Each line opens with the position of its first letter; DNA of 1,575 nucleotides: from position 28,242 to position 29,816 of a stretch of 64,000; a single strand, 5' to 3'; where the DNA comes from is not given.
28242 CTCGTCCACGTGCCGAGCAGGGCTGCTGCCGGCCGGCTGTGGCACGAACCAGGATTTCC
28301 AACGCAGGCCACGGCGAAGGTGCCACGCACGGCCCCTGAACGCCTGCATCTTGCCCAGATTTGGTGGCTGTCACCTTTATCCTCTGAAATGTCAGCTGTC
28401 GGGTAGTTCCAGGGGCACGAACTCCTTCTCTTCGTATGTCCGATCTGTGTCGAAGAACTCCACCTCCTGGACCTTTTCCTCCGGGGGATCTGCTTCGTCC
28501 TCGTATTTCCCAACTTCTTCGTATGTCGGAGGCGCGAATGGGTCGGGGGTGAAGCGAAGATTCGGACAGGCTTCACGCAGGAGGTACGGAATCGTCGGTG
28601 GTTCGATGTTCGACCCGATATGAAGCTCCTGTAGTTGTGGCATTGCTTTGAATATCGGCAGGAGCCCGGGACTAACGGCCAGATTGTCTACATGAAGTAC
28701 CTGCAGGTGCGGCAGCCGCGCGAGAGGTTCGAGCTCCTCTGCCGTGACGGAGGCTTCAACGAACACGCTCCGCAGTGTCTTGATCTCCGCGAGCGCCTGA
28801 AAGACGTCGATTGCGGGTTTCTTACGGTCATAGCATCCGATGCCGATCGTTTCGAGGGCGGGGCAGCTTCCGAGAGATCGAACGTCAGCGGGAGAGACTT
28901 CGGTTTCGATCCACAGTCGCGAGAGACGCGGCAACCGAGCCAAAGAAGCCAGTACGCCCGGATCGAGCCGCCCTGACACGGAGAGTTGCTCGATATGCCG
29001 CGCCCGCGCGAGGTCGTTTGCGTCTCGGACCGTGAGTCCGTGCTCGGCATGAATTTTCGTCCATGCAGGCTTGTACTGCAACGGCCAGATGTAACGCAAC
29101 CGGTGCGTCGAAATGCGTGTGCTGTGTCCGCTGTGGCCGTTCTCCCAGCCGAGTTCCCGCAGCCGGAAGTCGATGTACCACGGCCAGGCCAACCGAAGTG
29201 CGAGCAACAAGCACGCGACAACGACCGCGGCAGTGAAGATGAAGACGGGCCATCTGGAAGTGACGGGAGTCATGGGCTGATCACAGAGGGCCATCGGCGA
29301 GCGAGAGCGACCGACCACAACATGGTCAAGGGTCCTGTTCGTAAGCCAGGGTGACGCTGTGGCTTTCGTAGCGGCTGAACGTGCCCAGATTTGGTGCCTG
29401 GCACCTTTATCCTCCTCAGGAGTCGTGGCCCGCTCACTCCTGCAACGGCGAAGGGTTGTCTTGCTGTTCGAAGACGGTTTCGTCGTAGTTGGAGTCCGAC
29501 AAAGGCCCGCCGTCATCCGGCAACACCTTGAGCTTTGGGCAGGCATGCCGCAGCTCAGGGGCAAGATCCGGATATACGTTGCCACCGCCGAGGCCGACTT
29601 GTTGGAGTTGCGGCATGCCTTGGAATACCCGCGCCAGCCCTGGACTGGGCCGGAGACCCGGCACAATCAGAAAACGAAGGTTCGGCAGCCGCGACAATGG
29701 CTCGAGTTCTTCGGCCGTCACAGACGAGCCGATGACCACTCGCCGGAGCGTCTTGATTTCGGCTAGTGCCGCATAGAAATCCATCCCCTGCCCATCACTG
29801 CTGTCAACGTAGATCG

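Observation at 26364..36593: ~9.9 kb lower-GC island bracketed by two diverged copies of the 3' end of the mrp/apbC gene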

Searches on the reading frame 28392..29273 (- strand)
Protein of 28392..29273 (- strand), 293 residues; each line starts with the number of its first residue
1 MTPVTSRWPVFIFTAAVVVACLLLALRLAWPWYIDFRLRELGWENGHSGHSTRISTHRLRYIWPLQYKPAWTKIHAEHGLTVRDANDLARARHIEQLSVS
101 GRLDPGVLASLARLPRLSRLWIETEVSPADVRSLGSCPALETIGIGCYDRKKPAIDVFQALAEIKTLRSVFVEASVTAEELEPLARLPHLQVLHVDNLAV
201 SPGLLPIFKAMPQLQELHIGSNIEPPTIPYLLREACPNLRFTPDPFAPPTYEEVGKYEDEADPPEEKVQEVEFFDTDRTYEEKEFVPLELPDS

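Call 27: find_encoding_contigs(protein=window:28392-29273:-, flank=10000, max_places=10)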
Protein window:28392-29273:- (293 aa): 15 contigs read that carry it; 10 places shown.
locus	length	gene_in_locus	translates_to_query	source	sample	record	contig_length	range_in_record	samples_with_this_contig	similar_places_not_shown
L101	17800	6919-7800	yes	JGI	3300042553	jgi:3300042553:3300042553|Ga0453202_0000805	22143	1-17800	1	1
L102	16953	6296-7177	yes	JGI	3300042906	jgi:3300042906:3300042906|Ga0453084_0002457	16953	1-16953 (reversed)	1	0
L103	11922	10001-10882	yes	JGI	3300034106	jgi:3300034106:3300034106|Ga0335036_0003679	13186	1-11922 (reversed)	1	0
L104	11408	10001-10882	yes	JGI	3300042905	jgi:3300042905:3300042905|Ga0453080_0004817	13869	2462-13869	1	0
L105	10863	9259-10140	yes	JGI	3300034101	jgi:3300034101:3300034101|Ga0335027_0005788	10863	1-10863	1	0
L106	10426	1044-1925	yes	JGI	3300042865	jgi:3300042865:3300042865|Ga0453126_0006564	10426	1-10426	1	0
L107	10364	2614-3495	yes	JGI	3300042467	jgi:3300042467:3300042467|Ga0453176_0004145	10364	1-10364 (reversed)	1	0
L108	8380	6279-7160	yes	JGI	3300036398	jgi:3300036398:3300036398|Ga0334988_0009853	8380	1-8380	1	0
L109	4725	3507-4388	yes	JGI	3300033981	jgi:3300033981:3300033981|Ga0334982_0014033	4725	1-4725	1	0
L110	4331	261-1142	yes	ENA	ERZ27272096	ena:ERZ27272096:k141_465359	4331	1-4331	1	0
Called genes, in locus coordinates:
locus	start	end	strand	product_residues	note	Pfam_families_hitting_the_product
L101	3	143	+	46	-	?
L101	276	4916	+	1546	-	-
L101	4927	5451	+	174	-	-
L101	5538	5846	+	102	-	-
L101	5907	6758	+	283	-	-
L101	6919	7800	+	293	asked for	-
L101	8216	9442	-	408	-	PF14690:Zn_ribbon_ISL3, PF13542:HTH_Tnp_ISL3, PF01610:DDE_Tnp_ISL3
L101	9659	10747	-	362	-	PF01883:FeS_assembly_P, PF01656:CbiA, PF09140:MipZ (weak), PF10609:ParA, PF13614:AAA_31 (weak)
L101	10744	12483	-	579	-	PF00361:Proton_antipo_M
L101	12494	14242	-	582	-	PF00361:Proton_antipo_M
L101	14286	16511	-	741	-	PF00662:Proton_antipo_N, PF00361:Proton_antipo_M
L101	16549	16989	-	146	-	PF00420:Oxidored_q2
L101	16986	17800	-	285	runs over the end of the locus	PF00499:Oxidored_q3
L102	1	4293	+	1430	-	?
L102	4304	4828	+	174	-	-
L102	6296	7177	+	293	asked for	-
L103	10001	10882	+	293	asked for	-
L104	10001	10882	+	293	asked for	-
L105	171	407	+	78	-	PF05768:Glrx-like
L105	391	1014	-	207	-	PF00702:Hydrolase, PF13419:HAD_2 (weak)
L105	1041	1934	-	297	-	-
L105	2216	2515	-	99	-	-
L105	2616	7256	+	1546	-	-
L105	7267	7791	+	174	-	-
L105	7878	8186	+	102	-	-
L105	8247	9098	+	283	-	-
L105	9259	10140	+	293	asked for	-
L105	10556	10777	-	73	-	PF01610:DDE_Tnp_ISL3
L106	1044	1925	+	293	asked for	-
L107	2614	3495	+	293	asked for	-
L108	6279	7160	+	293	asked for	-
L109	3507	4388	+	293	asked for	-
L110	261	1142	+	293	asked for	-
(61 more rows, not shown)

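Call 35: search_protein_families(library=pfam, proteins=[L105:1041-1934:-, L105:2216-2515:-], max_evalue=1)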
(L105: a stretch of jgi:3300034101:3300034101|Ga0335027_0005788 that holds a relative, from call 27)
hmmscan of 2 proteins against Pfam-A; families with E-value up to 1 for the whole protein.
L105:1041-1934:- (297 aa): 0 families

L105:2216-2515:- (99 aa): 0 families

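Call 72: search_protein_families(library=ncbifam, proteins=[window:28392-29273:-], max_evalue=0.01)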
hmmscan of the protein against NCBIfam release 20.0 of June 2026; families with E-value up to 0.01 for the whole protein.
window:28392-29273:- (293 aa): 0 families

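Call 73: search_protein_families(library=padloc, proteins=[window:28392-29273:-], max_evalue=0.01)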
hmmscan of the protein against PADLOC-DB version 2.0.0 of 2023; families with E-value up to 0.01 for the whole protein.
window:28392-29273:- (293 aa): 0 families

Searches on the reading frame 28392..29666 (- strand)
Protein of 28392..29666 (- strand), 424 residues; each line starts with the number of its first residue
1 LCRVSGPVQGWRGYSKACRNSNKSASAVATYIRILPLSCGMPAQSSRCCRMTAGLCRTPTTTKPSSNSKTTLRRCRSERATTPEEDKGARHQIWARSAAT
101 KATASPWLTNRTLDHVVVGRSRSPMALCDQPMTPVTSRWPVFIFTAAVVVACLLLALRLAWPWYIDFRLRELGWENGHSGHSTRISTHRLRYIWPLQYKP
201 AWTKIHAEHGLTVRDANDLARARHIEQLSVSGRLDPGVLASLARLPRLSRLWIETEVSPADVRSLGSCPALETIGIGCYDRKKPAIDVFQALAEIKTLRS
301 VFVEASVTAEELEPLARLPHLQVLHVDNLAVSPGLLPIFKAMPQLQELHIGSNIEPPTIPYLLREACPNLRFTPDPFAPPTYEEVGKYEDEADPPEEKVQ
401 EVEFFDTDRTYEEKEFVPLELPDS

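Call 6: search_protein_families(library=pfam, proteins=[window:28392-29666:-], max_evalue=0.01)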
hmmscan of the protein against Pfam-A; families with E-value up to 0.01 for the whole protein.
window:28392-29666:- (424 aa): 2 families
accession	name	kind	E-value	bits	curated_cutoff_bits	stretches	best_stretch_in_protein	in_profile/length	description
PF23598.1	LRR_14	-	8.3e-05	21.9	40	0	243-298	212-271/353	Leucine-rich repeat region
PF12799.13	LRR_4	-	0.00098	19.8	27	0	319-353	1-33/44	Leucine Rich repeats (2 copies)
